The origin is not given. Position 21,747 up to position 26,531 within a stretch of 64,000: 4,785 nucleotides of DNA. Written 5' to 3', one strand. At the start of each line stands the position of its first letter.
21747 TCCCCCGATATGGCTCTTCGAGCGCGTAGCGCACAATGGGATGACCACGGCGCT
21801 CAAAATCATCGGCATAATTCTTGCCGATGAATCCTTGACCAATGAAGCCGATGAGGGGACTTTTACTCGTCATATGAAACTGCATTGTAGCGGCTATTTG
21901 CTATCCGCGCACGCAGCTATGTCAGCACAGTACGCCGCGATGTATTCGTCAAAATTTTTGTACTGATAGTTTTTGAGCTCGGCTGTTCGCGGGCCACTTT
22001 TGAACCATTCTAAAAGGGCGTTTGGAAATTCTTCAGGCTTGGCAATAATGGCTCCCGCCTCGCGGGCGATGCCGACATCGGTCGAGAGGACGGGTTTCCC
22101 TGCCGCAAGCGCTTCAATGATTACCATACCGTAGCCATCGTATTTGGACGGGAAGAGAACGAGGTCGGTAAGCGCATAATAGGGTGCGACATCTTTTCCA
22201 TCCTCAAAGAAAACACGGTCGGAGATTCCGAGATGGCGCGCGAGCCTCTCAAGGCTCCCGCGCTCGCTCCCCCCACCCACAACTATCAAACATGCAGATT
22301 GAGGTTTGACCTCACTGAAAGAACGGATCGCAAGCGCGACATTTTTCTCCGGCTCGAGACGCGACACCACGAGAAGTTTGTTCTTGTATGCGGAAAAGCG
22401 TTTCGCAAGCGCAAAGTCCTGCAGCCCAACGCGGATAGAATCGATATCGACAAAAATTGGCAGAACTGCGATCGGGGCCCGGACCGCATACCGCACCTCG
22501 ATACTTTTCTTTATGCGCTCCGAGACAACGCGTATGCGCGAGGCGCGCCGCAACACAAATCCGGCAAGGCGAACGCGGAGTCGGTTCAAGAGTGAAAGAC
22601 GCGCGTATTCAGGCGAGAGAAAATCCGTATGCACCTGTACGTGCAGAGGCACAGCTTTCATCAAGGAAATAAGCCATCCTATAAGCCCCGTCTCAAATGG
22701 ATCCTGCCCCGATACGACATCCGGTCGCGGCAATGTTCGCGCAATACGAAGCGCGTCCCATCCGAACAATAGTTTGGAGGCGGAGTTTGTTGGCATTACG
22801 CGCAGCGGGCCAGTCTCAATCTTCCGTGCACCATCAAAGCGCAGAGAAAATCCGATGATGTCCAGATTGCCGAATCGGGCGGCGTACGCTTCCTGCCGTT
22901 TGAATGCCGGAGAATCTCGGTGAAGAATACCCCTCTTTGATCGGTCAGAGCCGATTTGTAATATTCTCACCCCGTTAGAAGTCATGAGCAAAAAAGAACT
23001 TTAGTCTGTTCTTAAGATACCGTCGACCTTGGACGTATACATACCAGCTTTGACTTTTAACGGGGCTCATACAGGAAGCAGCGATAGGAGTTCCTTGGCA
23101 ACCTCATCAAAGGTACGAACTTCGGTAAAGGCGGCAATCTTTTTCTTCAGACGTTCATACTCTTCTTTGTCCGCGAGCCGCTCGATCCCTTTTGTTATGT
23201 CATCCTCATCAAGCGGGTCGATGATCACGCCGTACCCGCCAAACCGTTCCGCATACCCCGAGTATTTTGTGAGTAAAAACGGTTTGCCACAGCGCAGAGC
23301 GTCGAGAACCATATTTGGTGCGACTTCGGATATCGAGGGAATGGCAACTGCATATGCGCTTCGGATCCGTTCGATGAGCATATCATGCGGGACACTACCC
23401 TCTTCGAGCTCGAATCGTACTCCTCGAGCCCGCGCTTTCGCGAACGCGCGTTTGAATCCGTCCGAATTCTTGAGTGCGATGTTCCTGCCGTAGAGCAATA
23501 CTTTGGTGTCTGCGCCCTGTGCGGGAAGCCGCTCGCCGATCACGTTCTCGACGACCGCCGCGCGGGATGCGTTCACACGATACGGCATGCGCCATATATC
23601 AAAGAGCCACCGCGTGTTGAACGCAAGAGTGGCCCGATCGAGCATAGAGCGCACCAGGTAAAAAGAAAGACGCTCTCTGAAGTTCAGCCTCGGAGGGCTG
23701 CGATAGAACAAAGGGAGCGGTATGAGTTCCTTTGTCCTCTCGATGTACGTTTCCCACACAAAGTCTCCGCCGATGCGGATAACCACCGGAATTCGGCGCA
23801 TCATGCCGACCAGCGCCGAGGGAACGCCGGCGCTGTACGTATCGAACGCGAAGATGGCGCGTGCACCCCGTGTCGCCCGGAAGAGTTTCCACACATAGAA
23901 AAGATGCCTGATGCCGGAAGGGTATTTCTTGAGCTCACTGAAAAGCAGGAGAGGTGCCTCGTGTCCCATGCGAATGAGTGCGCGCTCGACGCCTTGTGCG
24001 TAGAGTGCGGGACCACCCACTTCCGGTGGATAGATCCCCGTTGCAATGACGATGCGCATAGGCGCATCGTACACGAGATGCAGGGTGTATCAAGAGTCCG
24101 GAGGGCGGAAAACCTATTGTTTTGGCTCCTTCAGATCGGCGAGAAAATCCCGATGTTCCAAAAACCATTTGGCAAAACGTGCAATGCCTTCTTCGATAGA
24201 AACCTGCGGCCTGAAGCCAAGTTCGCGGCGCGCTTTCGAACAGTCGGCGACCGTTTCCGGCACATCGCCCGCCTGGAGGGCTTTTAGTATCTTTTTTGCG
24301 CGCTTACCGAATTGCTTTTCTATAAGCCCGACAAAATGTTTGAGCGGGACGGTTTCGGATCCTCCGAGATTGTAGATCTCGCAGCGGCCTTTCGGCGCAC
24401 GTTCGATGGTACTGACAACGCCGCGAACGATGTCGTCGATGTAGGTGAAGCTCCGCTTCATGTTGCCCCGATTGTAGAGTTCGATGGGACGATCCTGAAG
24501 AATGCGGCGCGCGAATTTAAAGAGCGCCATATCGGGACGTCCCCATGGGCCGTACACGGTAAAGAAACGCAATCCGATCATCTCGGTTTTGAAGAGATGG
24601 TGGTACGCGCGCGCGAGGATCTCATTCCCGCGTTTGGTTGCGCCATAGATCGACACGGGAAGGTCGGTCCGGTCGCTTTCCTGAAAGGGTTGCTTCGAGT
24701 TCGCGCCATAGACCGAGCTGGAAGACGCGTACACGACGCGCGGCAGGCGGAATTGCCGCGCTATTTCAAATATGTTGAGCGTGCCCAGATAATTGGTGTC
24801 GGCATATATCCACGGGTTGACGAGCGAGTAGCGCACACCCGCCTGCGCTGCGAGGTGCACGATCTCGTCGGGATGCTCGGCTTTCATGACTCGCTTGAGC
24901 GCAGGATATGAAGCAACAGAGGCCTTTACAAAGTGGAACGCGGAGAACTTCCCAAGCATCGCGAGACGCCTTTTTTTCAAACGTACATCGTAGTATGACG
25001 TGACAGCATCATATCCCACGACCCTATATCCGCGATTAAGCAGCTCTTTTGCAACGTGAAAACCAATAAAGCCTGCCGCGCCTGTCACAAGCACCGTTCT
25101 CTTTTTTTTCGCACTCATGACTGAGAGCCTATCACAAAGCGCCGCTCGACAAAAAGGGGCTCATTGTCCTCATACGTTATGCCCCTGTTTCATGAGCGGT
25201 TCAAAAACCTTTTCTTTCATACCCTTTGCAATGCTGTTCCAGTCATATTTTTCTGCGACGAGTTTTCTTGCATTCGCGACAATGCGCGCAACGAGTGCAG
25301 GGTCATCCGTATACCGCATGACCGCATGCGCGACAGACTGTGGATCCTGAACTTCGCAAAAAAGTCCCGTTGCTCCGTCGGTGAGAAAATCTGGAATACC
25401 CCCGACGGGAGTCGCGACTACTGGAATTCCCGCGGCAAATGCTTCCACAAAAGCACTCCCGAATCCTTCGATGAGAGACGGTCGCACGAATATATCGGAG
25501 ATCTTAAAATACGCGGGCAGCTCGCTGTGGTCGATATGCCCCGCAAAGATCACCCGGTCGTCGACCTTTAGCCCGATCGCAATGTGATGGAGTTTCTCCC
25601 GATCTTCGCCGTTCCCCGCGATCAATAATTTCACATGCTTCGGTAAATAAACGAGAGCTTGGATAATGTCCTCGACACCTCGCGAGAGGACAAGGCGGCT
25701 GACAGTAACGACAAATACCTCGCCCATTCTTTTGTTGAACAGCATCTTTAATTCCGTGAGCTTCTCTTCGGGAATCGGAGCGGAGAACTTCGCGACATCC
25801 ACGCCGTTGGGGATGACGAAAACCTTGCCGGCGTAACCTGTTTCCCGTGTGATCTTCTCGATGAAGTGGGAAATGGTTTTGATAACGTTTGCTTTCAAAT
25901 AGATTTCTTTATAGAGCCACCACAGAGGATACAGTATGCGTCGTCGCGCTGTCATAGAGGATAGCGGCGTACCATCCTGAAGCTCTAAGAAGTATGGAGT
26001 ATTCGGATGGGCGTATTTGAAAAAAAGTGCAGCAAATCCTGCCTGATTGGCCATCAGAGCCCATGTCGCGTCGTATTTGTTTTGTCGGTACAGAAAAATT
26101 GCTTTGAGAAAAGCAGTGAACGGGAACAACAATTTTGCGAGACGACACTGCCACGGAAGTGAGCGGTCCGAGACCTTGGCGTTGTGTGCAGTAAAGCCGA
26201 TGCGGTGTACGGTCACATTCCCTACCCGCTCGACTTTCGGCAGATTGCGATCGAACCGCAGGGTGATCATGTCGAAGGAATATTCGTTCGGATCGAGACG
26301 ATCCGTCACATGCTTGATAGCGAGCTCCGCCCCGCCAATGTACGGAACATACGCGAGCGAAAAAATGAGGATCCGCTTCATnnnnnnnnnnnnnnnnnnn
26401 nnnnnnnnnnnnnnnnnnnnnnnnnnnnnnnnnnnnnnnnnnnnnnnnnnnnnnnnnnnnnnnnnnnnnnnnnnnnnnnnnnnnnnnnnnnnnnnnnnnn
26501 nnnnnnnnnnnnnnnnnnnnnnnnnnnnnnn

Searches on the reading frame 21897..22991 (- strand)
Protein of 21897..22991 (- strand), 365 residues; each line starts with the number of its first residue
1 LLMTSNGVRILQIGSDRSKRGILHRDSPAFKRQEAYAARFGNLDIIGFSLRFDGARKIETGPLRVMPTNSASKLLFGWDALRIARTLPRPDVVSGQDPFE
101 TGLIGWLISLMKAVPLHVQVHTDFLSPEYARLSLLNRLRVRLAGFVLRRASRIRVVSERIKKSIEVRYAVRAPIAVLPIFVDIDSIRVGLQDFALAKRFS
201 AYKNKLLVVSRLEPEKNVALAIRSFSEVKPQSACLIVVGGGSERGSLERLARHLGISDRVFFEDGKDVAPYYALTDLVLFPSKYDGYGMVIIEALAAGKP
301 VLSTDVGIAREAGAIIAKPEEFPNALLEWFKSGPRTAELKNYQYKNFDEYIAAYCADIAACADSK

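Call 7: search_protein_families(library=ncbifam, proteins=[window:21897-22991:-], max_evalue=0.00001)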
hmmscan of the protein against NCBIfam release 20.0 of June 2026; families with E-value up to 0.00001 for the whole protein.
window:21897-22991:- (365 aa): 21 families
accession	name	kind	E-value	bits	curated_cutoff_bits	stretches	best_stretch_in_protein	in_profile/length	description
TIGR03999.1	thiol_BshA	equivalog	1.3e-20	73.7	273.7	1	144-308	139-306/375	N-acetyl-alpha-D-glucosaminyl L-malate synthase BshA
TIGR03449.1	mycothiol_MshA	equivalog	3.7e-14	52.5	462.5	1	147-307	162-336/406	D-inositol-3-phosphate glycosyltransferase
TIGR03088.1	stp2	hypoth_equivalog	1.5e-13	50.5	409.05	1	205-308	196-306/374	TIGR03088 family PEP-CTERM/XrtA system glycosyltransferase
NF050063.1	ProtGlycPglJ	equivalog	2.3e-13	50.1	500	1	201-305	192-296/363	N-acetylgalactosamine-N,N'-diacetylbacillosaminyl-diphospho-undecaprenol 4-alpha-N-acetylgalactosaminyltransferase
TIGR04063.1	stp3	hypoth_equivalog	1.5e-12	47.2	442.05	1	133-311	141-331/397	TIGR04063 family PEP-CTERM/XrtA system glycosyltransferase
NF047684.1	TeichurnBiosyTuaC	equivalog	1.7e-11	43.7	550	1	147-308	162-323/391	teichuronic acid biosynthesis protein TuaC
NF011726.0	PRK15179.1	equivalog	7.1e-11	41.1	733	1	198-312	512-629/694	Vi polysaccharide biosynthesis protein TviE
NF047880.1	glyco_SdgA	exception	3e-10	39.3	800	1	185-307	300-422/488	serine-aspartate repeat adhesin O-glycosyltransferase SdgA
NF007396.0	PRK09922.1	equivalog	4.3e-10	39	385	1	203-306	182-291/361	lipopolysaccharide 1,6-galactosyltransferase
TIGR04047.1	MSMEG_0565_glyc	hypoth_equivalog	1.7e-09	37.3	259.85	1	148-308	137-311/373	MSMEG_0565 family glycosyltransferase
NF046085.1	XrtY_assoc_Gly1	equivalog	3.2e-09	36.1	400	1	143-309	154-320/387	XrtY-associated glycosyltransferase XYAG1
NF012028.0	PRK15484.1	subfamily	6.7e-09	35.3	618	1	151-307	141-310/380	lipopolysaccharide N-acetylglucosaminyltransferase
NF038255.1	exopoly_VpsD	equivalog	7.4e-09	34.9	300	1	197-314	197-322/381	VpsD family glycosyltransferase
NF053787.1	GlcN_PG_synth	equivalog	3.1e-08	32.9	480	1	89-311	82-298/361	N-acetylglucosaminyl phosphatidylglycerol synthase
NF038295.1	EPS_HpsP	equivalog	2e-07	30.4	550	1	149-310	154-324/388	hormogonium polysaccharide biosynthesis glycosyltransferase HpsP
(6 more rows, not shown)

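Call 8: search_protein_families(library=pfam, proteins=[window:21897-22991:-], max_evalue=0.00001)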
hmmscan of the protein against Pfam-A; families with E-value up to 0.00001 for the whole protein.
window:21897-22991:- (365 aa): 5 families
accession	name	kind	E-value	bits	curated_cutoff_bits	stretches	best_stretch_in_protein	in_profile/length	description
PF00534.26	Glycos_transf_1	-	2.1e-25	89.7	26.4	1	203-335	15-161/172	Glycosyl transferases group 1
PF13692.12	Glyco_trans_1_4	-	2.6e-25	89.8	27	1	204-329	2-139/142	Glycosyl transferases group 1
PF13439.12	Glyco_transf_4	-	6e-12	46.4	28.5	1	61-184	45-169/170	Glycosyltransferase Family 4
PF13579.12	Glyco_trans_4_4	-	2e-11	44.9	29.7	1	62-178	41-156/158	Glycosyl transferase 4-like domain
PF20706.3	GT4-conflict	-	8.2e-09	35.4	26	1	197-308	193-316/385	Family 4 Glycosyltransferase in conflict systems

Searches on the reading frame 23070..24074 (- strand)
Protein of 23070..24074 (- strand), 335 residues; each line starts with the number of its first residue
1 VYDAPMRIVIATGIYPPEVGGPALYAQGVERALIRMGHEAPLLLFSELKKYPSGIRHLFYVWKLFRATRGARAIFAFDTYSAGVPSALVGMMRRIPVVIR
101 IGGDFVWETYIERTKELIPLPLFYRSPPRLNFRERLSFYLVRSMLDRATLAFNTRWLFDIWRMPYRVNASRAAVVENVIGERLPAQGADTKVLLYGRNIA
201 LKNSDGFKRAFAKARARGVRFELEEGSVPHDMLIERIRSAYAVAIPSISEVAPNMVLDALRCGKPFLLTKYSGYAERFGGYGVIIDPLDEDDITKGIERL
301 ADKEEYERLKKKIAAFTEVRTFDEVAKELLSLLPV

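Call 19: search_protein_families(library=pfam, proteins=[window:23070-24074:-], max_evalue=0.0001)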
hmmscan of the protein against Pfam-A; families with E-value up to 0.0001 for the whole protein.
window:23070-24074:- (335 aa): 2 families
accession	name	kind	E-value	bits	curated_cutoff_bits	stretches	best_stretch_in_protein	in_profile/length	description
PF00534.26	Glycos_transf_1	-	3.2e-10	40.3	26.4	1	183-312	40-168/172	Glycosyl transferases group 1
PF13692.12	Glyco_trans_1_4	-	1.4e-07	32.3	27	1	186-302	30-141/142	Glycosyl transferases group 1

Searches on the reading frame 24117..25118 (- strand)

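Call 19: search_protein_families(library=pfam, proteins=[window:24117-25118:-], max_evalue=0.0001)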
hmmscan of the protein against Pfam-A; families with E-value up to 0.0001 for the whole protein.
window:24117-25118:- (334 aa): 7 families
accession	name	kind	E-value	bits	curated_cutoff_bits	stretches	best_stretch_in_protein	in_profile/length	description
PF01370.27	Epimerase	-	5.8e-56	190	20.9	1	9-252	1-240/240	NAD dependent epimerase/dehydratase family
PF16363.11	GDP_Man_Dehyd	-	1.5e-53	182.8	27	1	10-314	1-331/332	GDP-mannose 4,6 dehydratase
PF02719.21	Polysacc_synt_2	-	7.3e-16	58.6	20.2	1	9-254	1-233/293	Polysaccharide biosynthesis protein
PF04321.23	RmlD_sub_bind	-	1.5e-15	57.5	27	1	8-288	2-248/287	RmlD substrate binding domain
PF01073.25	3Beta_HSD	-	9.7e-15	54.8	22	1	10-232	1-223/280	3-beta hydroxysteroid dehydrogenase/isomerase family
PF07993.18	NAD_binding_4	-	1.9e-06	27.7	20.1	0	80-147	86-150/258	Male sterility protein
PF00106.31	adh_short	-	8.6e-05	22.5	26.6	0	8-95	2-87/195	short chain dehydrogenase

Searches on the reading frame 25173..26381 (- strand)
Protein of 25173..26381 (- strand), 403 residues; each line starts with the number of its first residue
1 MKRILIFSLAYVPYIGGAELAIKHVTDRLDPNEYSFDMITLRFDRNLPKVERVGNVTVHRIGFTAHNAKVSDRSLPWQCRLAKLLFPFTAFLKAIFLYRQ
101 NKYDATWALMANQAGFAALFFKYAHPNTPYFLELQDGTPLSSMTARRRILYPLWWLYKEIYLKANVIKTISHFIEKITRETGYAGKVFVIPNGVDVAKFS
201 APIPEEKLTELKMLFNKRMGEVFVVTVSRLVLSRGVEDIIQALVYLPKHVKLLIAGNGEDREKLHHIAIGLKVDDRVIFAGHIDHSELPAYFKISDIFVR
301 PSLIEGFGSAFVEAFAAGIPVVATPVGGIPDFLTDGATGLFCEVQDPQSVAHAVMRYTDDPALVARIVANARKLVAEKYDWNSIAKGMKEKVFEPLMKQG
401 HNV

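Call 19: search_protein_families(library=pfam, proteins=[window:25173-26381:-], max_evalue=0.0001)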
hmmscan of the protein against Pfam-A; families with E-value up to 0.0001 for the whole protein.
window:25173-26381:- (403 aa): 6 families
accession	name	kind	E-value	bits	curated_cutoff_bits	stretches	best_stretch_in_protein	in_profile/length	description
PF00534.26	Glycos_transf_1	-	3.8e-38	131.1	26.4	1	216-373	10-171/172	Glycosyl transferases group 1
PF13692.12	Glyco_trans_1_4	-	2.2e-29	103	27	1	224-359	4-141/142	Glycosyl transferases group 1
PF13524.12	Glyco_trans_1_2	-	1.8e-11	44.6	25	1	240-386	6-140/144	Glycosyl transferase-like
PF13579.12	Glyco_trans_4_4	-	1.3e-10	42.3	29.7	1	16-193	1-158/158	Glycosyl transferase 4-like domain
PF13439.12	Glyco_transf_4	-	2.9e-10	40.9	28.5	1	15-197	1-169/170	Glycosyltransferase Family 4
PF20706.3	GT4-conflict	-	1.2e-08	34.8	26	1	283-387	270-384/385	Family 4 Glycosyltransferase in conflict systems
